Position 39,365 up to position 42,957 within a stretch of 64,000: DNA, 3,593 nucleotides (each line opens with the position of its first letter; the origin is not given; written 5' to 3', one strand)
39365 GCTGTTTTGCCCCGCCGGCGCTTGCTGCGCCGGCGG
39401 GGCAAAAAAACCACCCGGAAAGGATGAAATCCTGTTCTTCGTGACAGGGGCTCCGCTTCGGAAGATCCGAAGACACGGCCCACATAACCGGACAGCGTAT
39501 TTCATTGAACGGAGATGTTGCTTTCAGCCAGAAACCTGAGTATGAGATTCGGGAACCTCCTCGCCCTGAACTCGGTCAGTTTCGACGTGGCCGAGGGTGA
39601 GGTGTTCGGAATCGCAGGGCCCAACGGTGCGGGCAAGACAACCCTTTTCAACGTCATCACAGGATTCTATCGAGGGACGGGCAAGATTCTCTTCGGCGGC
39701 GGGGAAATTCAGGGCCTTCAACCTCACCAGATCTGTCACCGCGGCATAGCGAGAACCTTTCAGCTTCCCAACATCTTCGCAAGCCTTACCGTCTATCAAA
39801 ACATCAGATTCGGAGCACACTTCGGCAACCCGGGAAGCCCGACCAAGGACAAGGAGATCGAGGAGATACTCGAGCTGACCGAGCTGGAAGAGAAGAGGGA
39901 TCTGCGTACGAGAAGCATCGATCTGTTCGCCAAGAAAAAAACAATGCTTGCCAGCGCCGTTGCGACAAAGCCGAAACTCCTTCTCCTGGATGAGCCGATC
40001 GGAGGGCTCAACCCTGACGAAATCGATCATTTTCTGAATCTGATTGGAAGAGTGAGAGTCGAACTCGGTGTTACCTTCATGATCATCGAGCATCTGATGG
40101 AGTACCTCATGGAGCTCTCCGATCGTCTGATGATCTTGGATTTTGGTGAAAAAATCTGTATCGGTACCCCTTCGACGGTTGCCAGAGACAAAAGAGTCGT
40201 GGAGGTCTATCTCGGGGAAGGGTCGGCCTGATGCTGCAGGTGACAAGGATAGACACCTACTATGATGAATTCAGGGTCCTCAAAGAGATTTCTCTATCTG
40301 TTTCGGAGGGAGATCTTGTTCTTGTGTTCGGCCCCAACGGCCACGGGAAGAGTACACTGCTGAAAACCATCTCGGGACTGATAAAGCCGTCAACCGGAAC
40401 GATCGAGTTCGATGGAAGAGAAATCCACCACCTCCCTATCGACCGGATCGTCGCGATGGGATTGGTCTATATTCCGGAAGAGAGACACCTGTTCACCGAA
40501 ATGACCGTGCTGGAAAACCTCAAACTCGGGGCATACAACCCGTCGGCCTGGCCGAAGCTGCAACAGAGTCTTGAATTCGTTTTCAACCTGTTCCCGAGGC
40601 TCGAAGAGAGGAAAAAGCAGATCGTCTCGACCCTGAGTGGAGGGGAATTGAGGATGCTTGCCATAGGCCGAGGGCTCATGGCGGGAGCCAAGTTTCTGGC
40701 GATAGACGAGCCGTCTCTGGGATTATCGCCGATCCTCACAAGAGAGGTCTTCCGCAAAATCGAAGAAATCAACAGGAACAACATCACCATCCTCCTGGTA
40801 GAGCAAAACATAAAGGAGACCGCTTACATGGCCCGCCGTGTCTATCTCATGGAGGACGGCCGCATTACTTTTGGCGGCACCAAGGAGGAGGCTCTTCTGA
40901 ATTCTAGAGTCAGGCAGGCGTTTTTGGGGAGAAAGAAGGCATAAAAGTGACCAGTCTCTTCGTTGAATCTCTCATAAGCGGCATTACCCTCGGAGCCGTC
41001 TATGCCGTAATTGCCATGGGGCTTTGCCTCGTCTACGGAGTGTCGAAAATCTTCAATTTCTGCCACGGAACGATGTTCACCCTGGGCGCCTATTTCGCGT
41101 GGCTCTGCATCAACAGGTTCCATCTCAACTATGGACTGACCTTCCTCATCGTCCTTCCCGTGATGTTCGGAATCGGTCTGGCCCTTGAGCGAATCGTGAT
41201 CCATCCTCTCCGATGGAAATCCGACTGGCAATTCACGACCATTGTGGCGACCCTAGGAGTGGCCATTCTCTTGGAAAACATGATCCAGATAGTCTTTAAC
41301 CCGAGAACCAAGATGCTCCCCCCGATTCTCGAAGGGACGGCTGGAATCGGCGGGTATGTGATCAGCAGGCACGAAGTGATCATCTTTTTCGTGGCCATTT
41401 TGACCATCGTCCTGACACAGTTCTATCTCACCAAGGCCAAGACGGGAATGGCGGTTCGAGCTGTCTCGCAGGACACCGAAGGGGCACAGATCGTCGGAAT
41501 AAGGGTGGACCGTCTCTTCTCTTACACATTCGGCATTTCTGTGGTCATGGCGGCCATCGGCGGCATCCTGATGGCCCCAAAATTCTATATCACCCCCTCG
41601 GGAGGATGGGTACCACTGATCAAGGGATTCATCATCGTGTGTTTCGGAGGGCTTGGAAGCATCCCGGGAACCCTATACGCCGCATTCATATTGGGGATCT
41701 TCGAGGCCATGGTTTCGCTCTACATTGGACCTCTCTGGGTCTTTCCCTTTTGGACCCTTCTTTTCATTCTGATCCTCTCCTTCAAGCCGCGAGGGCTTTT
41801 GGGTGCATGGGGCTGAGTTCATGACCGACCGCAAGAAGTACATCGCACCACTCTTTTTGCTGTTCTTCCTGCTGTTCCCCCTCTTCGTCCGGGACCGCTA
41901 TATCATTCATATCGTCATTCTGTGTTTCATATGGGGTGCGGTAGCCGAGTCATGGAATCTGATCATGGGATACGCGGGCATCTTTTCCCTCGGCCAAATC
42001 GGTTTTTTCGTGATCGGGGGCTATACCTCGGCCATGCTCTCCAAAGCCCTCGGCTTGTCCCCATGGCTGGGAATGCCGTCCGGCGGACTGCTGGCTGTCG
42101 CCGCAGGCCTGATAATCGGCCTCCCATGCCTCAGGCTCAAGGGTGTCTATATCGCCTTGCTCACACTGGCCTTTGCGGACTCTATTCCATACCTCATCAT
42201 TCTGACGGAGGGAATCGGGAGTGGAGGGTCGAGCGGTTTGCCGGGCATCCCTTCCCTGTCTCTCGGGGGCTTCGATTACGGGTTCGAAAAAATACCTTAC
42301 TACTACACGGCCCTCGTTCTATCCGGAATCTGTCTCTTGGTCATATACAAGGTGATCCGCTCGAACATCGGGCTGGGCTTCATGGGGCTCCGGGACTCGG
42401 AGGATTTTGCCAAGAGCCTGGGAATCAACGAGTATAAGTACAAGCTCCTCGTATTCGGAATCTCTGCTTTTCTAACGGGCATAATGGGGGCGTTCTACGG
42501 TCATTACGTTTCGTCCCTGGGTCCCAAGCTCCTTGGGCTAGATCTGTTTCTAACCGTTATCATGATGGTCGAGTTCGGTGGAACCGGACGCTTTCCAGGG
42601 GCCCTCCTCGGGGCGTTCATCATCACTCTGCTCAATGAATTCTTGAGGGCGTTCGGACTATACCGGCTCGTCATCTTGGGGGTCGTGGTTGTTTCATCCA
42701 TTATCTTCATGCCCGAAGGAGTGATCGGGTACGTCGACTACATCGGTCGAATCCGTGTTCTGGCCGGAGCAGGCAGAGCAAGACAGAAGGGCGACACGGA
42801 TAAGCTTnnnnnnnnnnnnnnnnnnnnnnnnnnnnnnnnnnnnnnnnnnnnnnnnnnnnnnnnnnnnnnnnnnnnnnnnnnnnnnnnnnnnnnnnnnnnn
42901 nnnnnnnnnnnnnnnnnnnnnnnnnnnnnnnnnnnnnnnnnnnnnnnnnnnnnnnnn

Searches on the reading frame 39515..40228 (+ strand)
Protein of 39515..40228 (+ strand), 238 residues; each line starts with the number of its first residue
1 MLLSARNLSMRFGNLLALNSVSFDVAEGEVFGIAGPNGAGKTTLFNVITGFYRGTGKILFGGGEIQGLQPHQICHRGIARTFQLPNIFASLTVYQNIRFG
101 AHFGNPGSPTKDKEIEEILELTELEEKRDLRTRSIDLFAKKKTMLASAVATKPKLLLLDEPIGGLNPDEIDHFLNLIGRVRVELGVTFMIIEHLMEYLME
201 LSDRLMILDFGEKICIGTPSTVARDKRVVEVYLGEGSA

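Call 11: search_protein_families(library=ncbifam, proteins=[window:39515-40228:+])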
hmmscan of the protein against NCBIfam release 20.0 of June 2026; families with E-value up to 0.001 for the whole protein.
window:39515-40228:+ (238 aa): 181 families (the best 25 are shown)
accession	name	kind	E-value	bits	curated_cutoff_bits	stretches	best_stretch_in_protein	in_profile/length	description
NF008449.1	PRK11300.1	equivalog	1e-55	188.7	362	2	2-102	5-106/255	high-affinity branched-chain amino acid ABC transporter ATP-binding protein LivG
TIGR03411.1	urea_trans_UrtD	equivalog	8.9e-49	166.3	304.1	1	2-235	2-242/242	urea ABC transporter ATP-binding protein UrtD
TIGR04406.1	LPS_export_lptB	equivalog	1.2e-37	129.5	240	1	3-235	2-235/239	LPS export ABC transporter ATP-binding protein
NF043075.1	MMSYN1_0197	equivalog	8e-35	120.4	550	1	2-224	2-222/341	spermidine/putrescine ABC transporter ATP-binding protein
TIGR03265.1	PhnT2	equivalog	2.7e-34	119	457.7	1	3-225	5-225/353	putative 2-aminoethylphosphonate ABC transporter ATP-binding protein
TIGR01188.1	drrA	subfamily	3.3e-34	118.5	312.45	1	11-222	2-211/302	daunorubicin resistance ABC transporter, ATP-binding protein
NF033858.1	ABC2_perm_RbbA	equivalog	5.7e-34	117.2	1050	1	3-227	267-489/909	ribosome-associated ATPase/putative transporter RbbA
TIGR03864.1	PQQ_ABC_ATP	hypoth_equivalog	6.7e-34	117.4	302.25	1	3-230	2-227/236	ABC transporter, ATP-binding subunit, PQQ-dependent alcohol dehydrogenase system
TIGR03410.1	urea_trans_UrtE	equivalog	1.1e-33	116.6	285.8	1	3-224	1-221/230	urea ABC transporter ATP-binding subunit UrtE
NF040840.2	tungstate_WtpC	equivalog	5.9e-33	114.6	440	1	8-225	7-221/347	tungstate ABC transporter ATP-binding protein WtpC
TIGR00968.1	3a0106s01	subfamily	6.2e-33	114.3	342.75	1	6-225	4-221/237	sulfate ABC transporter ATP-binding protein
NF008144.0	PRK10895.1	equivalog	5.3e-32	111.2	381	1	3-236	4-238/241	LPS export ABC transporter ATP-binding protein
NF041861.1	YtfR_transport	equivalog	1.4e-30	106.2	850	1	2-234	1-235/492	galactofuranose ABC transporter, ATP-binding protein YtfR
NF006987.0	PRK09452.1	equivalog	1.4e-30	106.2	482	1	2-223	17-236/378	spermidine/putrescine ABC transporter ATP-binding protein PotA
NF010060.0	PRK13537.1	equivalog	1.5e-30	106.2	521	1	3-232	16-246/314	nodulation factor ABC transporter ATP-binding protein NodI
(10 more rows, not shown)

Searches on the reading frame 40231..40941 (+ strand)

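Call 11: search_protein_families(library=ncbifam, proteins=[window:40231-40941:+])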
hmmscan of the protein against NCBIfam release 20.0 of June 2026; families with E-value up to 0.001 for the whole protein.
window:40231-40941:+ (237 aa): 186 families (the best 25 are shown)
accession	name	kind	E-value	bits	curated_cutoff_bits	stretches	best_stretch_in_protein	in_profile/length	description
NF008626.0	PRK11614.1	equivalog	9.1e-60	202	441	1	1-233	5-236/237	high-affinity branched-chain amino acid ABC transporter ATP-binding protein LivF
TIGR03410.1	urea_trans_UrtE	equivalog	1.4e-52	178.5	285.8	1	2-229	1-226/230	urea ABC transporter ATP-binding subunit UrtE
TIGR04406.1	LPS_export_lptB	equivalog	2e-45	154.9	240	1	2-235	2-236/239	LPS export ABC transporter ATP-binding protein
NF011967.0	PRK15439.1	equivalog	2.1e-36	125.4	586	1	2-221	12-227/510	autoinducer 2 ABC transporter ATP-binding protein LsrA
TIGR01188.1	drrA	subfamily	7.7e-35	120.6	312.45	1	10-227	2-215/302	daunorubicin resistance ABC transporter, ATP-binding protein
TIGR03411.1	urea_trans_UrtD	equivalog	6.5e-34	117.7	304.1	1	1-234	2-242/242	urea ABC transporter ATP-binding protein UrtD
TIGR03265.1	PhnT2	equivalog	4.5e-33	114.9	457.7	1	2-221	5-222/353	putative 2-aminoethylphosphonate ABC transporter ATP-binding protein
NF008144.0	PRK10895.1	equivalog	1.2e-32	113.3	381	1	6-234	8-237/241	LPS export ABC transporter ATP-binding protein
NF008449.1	PRK11300.1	equivalog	1.3e-32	113.1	362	1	2-234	6-254/255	high-affinity branched-chain amino acid ABC transporter ATP-binding protein LivG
NF040840.2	tungstate_WtpC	equivalog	8.3e-32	110.8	440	1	1-222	1-219/347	tungstate ABC transporter ATP-binding protein WtpC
TIGR04521.1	ECF_ATPase_2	equivalog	9.7e-32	110.2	330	1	13-225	17-236/279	energy-coupling factor transporter ATPase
NF008442.0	PRK11288.1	equivalog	8.3e-31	106.8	689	1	2-234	8-243/504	L-arabinose ABC transporter ATP-binding protein AraG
NF008039.0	PRK10771.1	equivalog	2.8e-30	105.5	298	1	1-235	1-231/234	thiamine ABC transporter ATP-binding protein ThiQ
TIGR02315.1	ABC_phnC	equivalog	1.1e-29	103.6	266.1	1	1-220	1-232/243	phosphonate ABC transporter ATP-binding protein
TIGR03864.1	PQQ_ABC_ATP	hypoth_equivalog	2.6e-29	102.3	302.25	1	2-224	2-222/236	ABC transporter, ATP-binding subunit, PQQ-dependent alcohol dehydrogenase system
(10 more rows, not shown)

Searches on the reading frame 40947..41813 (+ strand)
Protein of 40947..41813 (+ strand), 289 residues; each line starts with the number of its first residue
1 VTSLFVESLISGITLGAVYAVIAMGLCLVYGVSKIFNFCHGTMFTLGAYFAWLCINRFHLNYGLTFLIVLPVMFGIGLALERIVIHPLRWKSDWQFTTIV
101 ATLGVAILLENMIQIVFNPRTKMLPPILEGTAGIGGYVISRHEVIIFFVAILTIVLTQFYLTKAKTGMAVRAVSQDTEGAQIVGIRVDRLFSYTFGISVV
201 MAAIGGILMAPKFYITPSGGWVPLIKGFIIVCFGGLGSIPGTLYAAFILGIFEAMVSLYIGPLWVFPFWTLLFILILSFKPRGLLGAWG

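Call 11: search_protein_families(library=ncbifam, proteins=[window:40947-41813:+])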
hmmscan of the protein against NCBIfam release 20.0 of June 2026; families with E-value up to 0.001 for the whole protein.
window:40947-41813:+ (289 aa): 6 families
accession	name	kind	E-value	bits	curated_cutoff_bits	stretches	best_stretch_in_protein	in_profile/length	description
TIGR03409.1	urea_trans_UrtB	equivalog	3.8e-44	151.5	250.3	1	7-285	2-286/291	urea ABC transporter permease subunit UrtB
NF008011.0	PRK10740.1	equivalog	4e-35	121.9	379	1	5-286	8-301/308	high-affinity branched-chain amino acid ABC transporter permease LivH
TIGR03622.1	urea_t_UrtB_arc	equivalog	9.2e-30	103.9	374.25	1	18-286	13-278/284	urea ABC transporter, permease protein UrtB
TIGR03408.1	urea_trans_UrtC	equivalog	4.4e-14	52.9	296.2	2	145-286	170-312/313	urea ABC transporter permease subunit UrtC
TIGR03727.1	urea_t_UrtC_arc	equivalog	9.2e-06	24.8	575.55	1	10-285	51-338/369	urea ABC transporter, permease protein UrtC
NF011961.0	PRK15432.1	equivalog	4.2e-05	23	388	1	20-274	48-297/344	autoinducer 2 ABC transporter permease LsrC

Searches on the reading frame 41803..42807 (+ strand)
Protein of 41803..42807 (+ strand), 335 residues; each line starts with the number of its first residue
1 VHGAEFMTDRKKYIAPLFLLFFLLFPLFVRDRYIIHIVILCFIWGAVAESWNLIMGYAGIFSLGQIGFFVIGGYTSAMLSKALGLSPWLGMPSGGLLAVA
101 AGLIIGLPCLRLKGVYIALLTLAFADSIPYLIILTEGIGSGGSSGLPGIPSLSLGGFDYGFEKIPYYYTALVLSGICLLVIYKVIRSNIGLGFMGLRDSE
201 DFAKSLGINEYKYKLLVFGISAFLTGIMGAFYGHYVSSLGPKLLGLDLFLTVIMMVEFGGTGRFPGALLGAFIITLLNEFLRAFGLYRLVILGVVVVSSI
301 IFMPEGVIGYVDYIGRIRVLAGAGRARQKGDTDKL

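Call 11: search_protein_families(library=ncbifam, proteins=[window:41803-42807:+])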
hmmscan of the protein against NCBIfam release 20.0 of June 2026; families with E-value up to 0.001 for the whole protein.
window:41803-42807:+ (335 aa): 5 families
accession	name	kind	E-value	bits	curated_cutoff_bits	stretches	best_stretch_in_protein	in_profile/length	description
NF008450.0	PRK11301.1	subfamily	6.4e-42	144.4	366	2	8-158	86-234/418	high-affinity branched-chain amino acid ABC transporter permease LivM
TIGR03408.1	urea_trans_UrtC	equivalog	3.2e-29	102.6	296.2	2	110-309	113-312/313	urea ABC transporter permease subunit UrtC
TIGR03727.1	urea_t_UrtC_arc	equivalog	5.4e-28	97.9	575.55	1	23-312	40-342/369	urea ABC transporter, permease protein UrtC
TIGR03409.1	urea_trans_UrtB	equivalog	2.8e-08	33.8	250.3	1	52-308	22-286/291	urea ABC transporter permease subunit UrtB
TIGR03622.1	urea_t_UrtB_arc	equivalog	7.4e-08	32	374.25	1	50-312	20-281/284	urea ABC transporter, permease protein UrtB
